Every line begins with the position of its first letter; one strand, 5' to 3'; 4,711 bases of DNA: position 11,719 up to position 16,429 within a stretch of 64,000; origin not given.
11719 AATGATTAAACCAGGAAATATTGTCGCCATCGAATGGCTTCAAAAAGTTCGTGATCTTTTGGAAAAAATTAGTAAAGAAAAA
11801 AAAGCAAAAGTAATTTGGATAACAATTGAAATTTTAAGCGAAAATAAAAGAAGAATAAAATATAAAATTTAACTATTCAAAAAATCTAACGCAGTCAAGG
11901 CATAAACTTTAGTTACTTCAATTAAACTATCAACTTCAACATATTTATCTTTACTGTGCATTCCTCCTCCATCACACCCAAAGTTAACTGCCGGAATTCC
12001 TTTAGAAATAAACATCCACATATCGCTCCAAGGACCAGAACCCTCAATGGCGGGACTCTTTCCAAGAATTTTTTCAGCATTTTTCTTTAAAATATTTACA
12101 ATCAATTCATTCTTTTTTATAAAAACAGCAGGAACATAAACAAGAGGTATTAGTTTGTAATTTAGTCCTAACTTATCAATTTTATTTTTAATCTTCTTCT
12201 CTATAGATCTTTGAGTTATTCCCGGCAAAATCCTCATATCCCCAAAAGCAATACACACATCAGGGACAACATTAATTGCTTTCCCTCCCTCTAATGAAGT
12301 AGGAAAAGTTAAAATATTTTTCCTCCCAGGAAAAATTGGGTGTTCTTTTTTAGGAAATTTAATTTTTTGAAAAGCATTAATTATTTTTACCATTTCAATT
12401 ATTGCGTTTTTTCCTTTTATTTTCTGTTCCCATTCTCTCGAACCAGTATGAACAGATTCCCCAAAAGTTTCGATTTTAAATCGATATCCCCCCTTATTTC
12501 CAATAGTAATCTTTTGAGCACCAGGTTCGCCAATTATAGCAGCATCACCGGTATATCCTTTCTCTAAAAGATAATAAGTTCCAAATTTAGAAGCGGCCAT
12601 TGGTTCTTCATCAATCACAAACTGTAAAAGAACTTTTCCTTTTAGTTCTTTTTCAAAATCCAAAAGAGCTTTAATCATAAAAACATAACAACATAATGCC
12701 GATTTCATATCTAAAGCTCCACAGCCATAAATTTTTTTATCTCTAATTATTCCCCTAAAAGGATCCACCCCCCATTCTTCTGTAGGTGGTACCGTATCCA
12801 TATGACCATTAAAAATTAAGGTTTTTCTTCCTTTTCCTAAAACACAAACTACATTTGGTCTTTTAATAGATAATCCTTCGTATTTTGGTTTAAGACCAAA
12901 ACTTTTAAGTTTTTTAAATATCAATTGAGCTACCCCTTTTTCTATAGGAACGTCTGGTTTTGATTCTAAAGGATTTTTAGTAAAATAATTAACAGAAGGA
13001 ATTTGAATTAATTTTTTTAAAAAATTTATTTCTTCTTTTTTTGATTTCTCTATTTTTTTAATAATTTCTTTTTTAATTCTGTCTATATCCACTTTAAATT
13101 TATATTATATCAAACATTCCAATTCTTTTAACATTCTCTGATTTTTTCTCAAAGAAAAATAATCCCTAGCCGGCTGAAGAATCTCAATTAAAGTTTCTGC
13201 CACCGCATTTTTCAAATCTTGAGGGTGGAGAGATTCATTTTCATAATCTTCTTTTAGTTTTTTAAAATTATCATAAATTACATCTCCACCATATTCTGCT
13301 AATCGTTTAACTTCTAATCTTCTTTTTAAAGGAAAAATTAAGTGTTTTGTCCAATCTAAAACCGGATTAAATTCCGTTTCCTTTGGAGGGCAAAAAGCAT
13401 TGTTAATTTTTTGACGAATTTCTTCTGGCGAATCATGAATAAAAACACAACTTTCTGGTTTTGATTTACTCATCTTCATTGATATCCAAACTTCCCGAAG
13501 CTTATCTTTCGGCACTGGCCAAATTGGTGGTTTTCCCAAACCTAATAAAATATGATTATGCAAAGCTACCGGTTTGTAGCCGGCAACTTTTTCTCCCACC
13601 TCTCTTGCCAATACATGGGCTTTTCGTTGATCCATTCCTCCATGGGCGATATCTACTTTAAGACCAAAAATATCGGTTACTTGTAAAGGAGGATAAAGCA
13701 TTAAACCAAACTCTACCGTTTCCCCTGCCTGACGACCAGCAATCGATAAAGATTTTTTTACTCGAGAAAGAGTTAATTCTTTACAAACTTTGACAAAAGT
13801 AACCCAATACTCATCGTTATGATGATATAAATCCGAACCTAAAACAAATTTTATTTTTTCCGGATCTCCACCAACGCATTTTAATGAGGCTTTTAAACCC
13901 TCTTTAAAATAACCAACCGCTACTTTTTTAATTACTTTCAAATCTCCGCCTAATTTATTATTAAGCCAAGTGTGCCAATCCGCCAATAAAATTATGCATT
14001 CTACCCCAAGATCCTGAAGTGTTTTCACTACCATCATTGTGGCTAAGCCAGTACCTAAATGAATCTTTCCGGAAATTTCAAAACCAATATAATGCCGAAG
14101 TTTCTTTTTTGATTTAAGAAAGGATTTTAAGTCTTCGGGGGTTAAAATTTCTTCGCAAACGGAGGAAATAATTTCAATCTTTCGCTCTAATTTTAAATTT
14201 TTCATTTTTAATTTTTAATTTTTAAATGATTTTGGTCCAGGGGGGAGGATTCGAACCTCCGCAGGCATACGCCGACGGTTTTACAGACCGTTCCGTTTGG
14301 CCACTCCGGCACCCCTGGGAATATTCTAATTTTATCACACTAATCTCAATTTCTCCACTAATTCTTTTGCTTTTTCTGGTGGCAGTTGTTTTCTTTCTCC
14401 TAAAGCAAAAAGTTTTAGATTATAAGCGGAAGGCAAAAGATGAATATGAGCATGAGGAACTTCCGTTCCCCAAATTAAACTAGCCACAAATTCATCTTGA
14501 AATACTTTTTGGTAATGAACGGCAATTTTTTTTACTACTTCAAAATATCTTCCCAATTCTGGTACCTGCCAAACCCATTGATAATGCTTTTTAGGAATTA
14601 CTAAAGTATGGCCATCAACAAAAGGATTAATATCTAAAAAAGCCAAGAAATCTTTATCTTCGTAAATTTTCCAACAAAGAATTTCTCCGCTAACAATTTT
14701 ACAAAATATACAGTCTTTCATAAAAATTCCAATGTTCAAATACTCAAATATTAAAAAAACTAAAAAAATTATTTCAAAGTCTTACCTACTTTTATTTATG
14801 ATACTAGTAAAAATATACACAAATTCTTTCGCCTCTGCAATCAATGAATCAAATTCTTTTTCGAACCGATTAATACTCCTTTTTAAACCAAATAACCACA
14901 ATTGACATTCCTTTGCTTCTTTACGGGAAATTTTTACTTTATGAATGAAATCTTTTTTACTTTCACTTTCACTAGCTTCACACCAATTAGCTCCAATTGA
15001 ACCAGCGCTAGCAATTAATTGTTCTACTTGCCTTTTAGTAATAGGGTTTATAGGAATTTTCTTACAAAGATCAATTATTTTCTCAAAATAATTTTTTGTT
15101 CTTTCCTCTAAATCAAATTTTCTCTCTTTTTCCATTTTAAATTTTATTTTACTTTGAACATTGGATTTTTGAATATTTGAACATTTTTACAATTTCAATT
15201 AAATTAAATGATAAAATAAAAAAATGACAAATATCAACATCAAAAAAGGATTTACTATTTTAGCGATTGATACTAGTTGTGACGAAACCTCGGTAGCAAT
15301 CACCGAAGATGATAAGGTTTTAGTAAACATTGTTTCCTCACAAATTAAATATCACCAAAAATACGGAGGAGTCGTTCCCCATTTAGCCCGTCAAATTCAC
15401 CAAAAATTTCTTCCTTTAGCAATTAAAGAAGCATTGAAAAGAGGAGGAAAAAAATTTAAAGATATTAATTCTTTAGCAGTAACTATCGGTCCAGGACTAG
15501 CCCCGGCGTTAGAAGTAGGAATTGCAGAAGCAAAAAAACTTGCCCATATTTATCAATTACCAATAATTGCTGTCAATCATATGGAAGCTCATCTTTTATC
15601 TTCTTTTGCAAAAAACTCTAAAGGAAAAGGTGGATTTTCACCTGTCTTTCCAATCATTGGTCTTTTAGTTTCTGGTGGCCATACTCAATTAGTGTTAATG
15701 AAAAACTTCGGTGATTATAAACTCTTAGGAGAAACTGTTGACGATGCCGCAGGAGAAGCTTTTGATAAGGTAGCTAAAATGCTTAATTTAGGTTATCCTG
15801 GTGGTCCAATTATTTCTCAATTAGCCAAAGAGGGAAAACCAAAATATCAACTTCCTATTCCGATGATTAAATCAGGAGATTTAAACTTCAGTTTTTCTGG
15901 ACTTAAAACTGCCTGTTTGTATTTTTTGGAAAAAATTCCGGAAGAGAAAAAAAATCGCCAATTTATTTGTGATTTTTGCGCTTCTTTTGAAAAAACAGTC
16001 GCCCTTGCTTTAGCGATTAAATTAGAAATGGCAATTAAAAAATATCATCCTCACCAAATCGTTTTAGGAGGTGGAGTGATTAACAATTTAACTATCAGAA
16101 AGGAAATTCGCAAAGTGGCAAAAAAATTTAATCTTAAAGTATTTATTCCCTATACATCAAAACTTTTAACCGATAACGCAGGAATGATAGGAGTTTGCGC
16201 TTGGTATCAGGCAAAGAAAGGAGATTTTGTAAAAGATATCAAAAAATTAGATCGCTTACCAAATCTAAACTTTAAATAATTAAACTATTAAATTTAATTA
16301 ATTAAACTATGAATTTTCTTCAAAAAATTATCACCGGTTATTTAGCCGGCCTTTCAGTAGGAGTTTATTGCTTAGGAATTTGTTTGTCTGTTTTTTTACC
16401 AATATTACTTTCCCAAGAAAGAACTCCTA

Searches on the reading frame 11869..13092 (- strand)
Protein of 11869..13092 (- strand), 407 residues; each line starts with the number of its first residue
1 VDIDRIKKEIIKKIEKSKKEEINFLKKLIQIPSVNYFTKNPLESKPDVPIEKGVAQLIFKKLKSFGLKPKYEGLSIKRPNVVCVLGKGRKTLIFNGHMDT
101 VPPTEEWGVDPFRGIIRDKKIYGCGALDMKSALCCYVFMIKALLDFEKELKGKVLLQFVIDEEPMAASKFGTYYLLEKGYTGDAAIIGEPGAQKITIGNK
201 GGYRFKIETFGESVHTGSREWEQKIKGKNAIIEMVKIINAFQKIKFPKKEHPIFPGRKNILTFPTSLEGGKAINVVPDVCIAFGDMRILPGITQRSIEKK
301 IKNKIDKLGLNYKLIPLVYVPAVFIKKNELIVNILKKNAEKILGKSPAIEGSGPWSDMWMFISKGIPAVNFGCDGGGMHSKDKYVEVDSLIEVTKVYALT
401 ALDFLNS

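Call 47: search_protein_families(library=pfam, proteins=[window:11869-13092:-], max_evalue=0.00001)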
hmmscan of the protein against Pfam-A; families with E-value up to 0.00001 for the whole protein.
window:11869-13092:- (407 aa): 2 families
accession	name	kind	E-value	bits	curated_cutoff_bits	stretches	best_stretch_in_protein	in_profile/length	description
PF01546.33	Peptidase_M20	-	3.1e-32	112.6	24.6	1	93-401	1-204/206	Peptidase family M20/M25/M40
PF07687.19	M20_dimer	-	8.1e-12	45.5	21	1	197-312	1-106/107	Peptidase dimerisation domain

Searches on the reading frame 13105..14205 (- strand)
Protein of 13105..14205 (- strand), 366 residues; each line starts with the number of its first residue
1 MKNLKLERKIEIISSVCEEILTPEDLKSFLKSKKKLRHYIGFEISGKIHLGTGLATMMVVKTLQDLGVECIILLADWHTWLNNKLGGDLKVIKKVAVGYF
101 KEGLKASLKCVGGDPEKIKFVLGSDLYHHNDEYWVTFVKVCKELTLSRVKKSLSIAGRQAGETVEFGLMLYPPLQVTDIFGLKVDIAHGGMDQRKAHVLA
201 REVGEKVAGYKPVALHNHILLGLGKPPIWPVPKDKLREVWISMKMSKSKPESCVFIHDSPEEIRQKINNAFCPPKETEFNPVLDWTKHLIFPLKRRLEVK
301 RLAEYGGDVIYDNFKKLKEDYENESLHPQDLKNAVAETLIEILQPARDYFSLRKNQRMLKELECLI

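Call 47: search_protein_families(library=pfam, proteins=[window:13105-14205:-], max_evalue=0.00001)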
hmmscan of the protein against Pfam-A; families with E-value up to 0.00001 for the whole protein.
window:13105-14205:- (366 aa): 1 family
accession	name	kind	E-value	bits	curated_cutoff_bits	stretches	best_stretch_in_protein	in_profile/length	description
PF00579.31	tRNA-synt_1b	-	1.4e-41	143.2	21.1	1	32-344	2-292/292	tRNA synthetases class I (W and Y)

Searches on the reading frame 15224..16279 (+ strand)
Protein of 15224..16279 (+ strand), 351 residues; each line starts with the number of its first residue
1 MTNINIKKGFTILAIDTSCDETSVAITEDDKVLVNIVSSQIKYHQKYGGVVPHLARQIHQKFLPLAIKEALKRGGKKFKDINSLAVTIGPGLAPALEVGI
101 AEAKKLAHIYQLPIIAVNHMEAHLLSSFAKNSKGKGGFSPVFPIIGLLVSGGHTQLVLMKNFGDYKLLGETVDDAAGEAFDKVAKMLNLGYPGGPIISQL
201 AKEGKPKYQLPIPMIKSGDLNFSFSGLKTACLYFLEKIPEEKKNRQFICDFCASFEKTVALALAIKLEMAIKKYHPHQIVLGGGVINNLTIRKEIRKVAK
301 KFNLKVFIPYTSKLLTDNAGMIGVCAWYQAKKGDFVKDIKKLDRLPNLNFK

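Call 47: search_protein_families(library=pfam, proteins=[window:15224-16279:+], max_evalue=0.00001)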
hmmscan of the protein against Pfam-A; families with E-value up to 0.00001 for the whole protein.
window:15224-16279:+ (351 aa): 2 families
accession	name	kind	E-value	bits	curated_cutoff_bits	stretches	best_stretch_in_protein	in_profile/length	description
PF00814.31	TsaD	-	1.6e-82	277.6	24.8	1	31-323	1-263/264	tRNA N6-adenosine threonylcarbamoyltransferase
PF22521.2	HypF_C_2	-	7.2e-06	26.4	27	0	227-309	145-227/241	Carbamoyltransferase, Kae1-like Domain, second subdomain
